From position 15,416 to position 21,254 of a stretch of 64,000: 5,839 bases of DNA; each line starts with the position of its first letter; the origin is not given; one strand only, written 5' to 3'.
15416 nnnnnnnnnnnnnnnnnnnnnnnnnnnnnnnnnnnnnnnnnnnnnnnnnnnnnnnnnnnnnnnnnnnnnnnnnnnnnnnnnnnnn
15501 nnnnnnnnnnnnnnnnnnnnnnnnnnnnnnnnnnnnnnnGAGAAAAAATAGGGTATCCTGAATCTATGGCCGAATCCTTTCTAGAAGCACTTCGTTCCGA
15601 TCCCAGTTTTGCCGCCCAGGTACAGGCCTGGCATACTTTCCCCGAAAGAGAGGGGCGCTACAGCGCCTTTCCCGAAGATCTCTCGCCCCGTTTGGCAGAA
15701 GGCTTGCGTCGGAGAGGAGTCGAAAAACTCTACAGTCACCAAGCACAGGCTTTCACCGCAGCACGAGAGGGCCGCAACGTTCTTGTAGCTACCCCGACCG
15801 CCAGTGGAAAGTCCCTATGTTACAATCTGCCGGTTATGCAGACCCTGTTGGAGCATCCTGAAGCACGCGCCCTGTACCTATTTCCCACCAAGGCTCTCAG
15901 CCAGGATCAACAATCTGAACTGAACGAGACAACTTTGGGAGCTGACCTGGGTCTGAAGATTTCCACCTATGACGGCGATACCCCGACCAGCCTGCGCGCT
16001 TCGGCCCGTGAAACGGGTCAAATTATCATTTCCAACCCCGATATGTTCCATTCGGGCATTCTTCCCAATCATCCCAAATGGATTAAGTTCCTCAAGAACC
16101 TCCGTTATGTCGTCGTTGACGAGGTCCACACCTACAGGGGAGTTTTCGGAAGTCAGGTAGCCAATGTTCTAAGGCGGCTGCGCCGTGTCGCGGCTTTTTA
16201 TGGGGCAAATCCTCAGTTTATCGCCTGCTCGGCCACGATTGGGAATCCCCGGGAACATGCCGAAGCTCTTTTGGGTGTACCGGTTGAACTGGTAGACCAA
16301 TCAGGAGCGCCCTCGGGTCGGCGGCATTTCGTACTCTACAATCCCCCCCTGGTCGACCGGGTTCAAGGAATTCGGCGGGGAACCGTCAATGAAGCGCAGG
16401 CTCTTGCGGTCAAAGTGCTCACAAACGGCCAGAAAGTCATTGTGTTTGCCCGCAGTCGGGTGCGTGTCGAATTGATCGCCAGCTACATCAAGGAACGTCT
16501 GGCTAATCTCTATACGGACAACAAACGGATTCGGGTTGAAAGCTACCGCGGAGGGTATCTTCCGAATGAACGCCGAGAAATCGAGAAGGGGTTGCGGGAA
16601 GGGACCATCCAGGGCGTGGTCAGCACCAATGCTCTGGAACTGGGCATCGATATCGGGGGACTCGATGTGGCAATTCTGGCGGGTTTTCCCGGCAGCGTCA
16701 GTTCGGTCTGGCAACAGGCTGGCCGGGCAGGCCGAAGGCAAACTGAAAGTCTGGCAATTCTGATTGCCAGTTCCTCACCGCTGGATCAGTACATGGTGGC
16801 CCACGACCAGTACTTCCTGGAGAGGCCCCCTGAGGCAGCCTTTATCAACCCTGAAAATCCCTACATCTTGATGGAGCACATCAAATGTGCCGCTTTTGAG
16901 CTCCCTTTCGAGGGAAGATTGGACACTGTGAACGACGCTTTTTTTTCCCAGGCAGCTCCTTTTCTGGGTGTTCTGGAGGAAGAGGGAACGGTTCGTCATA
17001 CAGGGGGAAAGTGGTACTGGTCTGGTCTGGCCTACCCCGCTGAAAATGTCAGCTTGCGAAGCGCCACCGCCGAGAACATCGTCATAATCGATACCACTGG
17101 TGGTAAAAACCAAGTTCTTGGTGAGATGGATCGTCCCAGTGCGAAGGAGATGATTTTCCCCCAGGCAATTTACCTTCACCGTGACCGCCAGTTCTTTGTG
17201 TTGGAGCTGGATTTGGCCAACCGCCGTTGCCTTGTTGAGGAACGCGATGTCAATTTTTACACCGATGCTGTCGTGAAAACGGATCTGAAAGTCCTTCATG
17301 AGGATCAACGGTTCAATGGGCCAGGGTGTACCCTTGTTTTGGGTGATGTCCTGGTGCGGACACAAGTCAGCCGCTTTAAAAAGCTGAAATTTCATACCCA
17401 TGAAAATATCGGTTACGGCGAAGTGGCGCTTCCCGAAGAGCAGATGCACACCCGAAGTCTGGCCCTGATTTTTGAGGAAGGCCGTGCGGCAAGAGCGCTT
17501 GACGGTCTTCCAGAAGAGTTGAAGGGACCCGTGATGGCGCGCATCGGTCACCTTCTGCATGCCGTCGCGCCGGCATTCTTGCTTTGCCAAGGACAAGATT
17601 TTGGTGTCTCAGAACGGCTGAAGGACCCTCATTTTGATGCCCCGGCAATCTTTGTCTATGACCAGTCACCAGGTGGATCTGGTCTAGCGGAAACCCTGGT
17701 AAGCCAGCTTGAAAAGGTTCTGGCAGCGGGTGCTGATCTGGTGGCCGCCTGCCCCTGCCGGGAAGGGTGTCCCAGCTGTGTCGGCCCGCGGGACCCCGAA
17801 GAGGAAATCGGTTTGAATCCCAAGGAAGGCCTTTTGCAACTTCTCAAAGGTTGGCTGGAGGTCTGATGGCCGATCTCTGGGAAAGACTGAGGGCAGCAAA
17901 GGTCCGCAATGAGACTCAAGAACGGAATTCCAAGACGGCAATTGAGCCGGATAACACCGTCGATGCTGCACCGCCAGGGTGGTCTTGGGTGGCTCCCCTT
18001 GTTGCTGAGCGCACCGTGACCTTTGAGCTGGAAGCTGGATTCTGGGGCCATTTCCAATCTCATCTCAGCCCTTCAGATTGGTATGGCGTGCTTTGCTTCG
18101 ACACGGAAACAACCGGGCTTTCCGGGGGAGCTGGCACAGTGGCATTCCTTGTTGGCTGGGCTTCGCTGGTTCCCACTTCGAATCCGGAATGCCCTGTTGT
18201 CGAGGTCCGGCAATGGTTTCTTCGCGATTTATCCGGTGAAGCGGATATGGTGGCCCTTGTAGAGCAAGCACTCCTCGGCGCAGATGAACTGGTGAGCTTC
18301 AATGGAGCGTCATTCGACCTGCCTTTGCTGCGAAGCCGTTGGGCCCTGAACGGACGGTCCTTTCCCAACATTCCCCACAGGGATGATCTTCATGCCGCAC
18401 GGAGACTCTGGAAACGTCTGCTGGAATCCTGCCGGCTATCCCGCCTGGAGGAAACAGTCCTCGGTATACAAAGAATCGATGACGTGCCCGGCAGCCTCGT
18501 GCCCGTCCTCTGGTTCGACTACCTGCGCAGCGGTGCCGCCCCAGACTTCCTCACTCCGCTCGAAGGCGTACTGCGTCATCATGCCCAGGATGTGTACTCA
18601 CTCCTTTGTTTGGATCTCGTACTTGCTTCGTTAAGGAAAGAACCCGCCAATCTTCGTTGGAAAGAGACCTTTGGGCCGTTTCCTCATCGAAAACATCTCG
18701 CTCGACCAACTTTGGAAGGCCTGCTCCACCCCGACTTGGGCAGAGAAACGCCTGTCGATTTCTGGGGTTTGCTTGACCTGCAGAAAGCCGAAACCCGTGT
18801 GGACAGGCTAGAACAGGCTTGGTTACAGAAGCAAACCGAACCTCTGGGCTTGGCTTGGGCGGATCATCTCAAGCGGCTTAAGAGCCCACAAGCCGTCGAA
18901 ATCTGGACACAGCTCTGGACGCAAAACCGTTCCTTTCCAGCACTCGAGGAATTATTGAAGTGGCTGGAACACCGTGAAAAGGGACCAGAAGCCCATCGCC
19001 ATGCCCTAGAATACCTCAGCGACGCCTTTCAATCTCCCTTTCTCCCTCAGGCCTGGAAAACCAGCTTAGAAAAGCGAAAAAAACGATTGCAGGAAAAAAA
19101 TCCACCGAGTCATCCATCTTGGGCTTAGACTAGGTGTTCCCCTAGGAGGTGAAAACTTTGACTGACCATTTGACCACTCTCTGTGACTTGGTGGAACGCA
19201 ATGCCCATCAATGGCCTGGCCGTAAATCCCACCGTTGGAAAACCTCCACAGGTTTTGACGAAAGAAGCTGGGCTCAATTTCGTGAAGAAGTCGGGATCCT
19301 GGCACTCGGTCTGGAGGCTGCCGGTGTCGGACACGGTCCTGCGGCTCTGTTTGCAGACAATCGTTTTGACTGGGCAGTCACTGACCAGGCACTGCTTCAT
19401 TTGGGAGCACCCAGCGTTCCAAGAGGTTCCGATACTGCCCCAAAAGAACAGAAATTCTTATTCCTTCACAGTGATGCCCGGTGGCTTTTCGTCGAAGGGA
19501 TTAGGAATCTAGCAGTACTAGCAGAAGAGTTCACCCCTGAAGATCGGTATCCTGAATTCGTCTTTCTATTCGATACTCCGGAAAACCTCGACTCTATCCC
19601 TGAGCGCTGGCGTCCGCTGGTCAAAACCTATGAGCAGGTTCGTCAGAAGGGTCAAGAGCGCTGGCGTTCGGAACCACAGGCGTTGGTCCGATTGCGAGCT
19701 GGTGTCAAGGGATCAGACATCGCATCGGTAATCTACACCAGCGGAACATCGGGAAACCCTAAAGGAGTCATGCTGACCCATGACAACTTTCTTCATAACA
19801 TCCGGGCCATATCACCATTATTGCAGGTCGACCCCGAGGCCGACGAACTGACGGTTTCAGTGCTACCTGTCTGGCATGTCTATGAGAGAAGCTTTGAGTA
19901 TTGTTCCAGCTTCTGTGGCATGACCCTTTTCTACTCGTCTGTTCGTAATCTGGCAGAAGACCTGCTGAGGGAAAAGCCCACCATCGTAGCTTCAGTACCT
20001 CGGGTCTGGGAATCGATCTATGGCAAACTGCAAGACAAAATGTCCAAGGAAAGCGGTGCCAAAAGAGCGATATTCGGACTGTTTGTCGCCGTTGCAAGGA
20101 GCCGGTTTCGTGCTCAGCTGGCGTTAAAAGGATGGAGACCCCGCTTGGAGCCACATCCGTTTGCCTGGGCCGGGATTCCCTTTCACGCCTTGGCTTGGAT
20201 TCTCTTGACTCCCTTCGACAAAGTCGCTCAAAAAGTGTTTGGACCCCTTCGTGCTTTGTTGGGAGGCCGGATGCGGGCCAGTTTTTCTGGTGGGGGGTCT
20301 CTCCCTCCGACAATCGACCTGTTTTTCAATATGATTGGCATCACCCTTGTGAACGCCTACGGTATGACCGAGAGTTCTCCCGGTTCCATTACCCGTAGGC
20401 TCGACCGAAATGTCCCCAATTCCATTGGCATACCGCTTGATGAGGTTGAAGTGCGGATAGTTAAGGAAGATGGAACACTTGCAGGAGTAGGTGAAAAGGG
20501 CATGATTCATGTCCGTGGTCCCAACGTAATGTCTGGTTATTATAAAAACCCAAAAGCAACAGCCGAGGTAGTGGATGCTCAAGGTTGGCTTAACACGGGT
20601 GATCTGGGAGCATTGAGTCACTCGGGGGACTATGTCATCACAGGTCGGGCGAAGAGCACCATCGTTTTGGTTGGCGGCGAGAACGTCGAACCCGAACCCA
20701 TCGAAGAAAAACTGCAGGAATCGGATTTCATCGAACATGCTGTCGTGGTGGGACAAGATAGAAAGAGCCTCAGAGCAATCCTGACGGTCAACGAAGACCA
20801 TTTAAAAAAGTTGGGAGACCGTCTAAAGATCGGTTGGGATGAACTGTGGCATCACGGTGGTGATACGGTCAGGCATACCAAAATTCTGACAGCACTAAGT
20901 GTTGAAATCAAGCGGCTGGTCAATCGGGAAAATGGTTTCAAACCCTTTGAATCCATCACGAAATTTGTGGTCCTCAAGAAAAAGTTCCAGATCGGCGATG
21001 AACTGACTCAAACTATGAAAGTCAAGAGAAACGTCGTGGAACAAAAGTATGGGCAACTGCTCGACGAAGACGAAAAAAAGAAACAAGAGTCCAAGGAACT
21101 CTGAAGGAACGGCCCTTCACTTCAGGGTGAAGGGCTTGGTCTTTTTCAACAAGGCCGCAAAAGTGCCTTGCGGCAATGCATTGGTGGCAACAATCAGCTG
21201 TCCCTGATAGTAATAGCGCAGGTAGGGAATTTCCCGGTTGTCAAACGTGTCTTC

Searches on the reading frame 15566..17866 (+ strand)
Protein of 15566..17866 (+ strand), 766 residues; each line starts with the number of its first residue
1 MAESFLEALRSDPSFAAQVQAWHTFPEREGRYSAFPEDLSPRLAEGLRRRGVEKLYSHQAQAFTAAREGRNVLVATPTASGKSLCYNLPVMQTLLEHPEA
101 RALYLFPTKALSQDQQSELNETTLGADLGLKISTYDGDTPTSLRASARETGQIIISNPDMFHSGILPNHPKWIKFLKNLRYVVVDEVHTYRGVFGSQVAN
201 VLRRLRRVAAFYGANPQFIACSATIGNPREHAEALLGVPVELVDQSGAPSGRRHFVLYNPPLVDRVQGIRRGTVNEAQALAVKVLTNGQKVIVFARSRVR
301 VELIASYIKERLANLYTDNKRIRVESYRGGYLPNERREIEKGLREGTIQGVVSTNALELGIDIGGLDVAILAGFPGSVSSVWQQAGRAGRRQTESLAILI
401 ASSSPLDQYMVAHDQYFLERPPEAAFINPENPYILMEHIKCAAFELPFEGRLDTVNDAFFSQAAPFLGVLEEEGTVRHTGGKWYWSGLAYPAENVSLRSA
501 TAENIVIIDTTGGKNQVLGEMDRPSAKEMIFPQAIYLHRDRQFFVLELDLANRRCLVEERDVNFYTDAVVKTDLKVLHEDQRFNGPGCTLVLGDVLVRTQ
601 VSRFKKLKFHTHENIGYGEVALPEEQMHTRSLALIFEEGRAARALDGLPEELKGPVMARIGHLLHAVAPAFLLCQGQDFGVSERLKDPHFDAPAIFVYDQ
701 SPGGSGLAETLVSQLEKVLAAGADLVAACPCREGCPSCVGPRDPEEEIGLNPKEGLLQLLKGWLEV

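Call 64: search_protein_families(library=pfam, proteins=[window:15566-17866:+], max_evalue=0.00001)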
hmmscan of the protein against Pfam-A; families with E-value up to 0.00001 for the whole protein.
window:15566-17866:+ (766 aa): 5 families
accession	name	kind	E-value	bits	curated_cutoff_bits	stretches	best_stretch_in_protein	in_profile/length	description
PF00270.35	DEAD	-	8.8e-34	117.1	26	1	57-227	2-163/167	DEAD/DEAH box helicase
PF00271.37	Helicase_C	-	4.4e-19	69.2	23.5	1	285-391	10-109/110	Helicase conserved C-terminal domain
PF09369.15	MZB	-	1.3e-17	64.7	24.2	1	661-739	2-80/80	MrfA Zn-binding domain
PF22982.3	WHD_HRQ1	-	1.2e-09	39.5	27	1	427-500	1-70/70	ATP-dependent helicase HRQ1, winged helix domain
PF04851.21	ResIII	-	1.6e-07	31.8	22.5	1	54-192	3-139/164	Type III restriction enzyme, res subunit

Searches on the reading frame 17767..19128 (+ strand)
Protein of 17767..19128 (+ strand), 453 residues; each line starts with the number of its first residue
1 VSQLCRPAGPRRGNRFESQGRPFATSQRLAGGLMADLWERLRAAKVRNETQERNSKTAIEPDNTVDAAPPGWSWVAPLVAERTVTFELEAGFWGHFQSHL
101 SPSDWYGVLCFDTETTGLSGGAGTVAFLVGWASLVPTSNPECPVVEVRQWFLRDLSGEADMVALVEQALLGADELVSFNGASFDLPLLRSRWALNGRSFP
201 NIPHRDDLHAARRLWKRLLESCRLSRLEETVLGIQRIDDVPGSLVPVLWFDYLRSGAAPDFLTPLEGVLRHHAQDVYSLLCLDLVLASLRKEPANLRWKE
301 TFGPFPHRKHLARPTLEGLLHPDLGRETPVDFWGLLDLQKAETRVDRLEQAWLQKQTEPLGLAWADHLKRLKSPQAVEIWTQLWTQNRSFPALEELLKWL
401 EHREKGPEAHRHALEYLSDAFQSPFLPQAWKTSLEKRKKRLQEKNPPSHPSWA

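Call 64: search_protein_families(library=pfam, proteins=[window:17767-19128:+], max_evalue=0.00001)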
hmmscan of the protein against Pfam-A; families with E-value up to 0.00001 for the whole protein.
window:17767-19128:+ (453 aa): 1 family
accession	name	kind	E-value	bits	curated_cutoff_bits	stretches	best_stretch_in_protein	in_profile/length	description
PF13482.12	RNase_H_2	-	2.4e-27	96.4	22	1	109-282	1-160/165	RNase_H superfamily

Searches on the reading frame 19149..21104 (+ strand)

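Call 64: search_protein_families(library=pfam, proteins=[window:19149-21104:+], max_evalue=0.00001)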
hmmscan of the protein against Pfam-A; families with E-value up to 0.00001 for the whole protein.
window:19149-21104:+ (651 aa): 2 families
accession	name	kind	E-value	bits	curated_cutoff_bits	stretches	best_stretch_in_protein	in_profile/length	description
PF00501.34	AMP-binding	-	2.1e-65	221.4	29.9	1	16-465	2-384/384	AMP-binding enzyme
PF23562.2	AMP-binding_C_3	-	8.3e-08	33.1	20.8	1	503-556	2-55/124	AMP-binding enzyme C-terminal domain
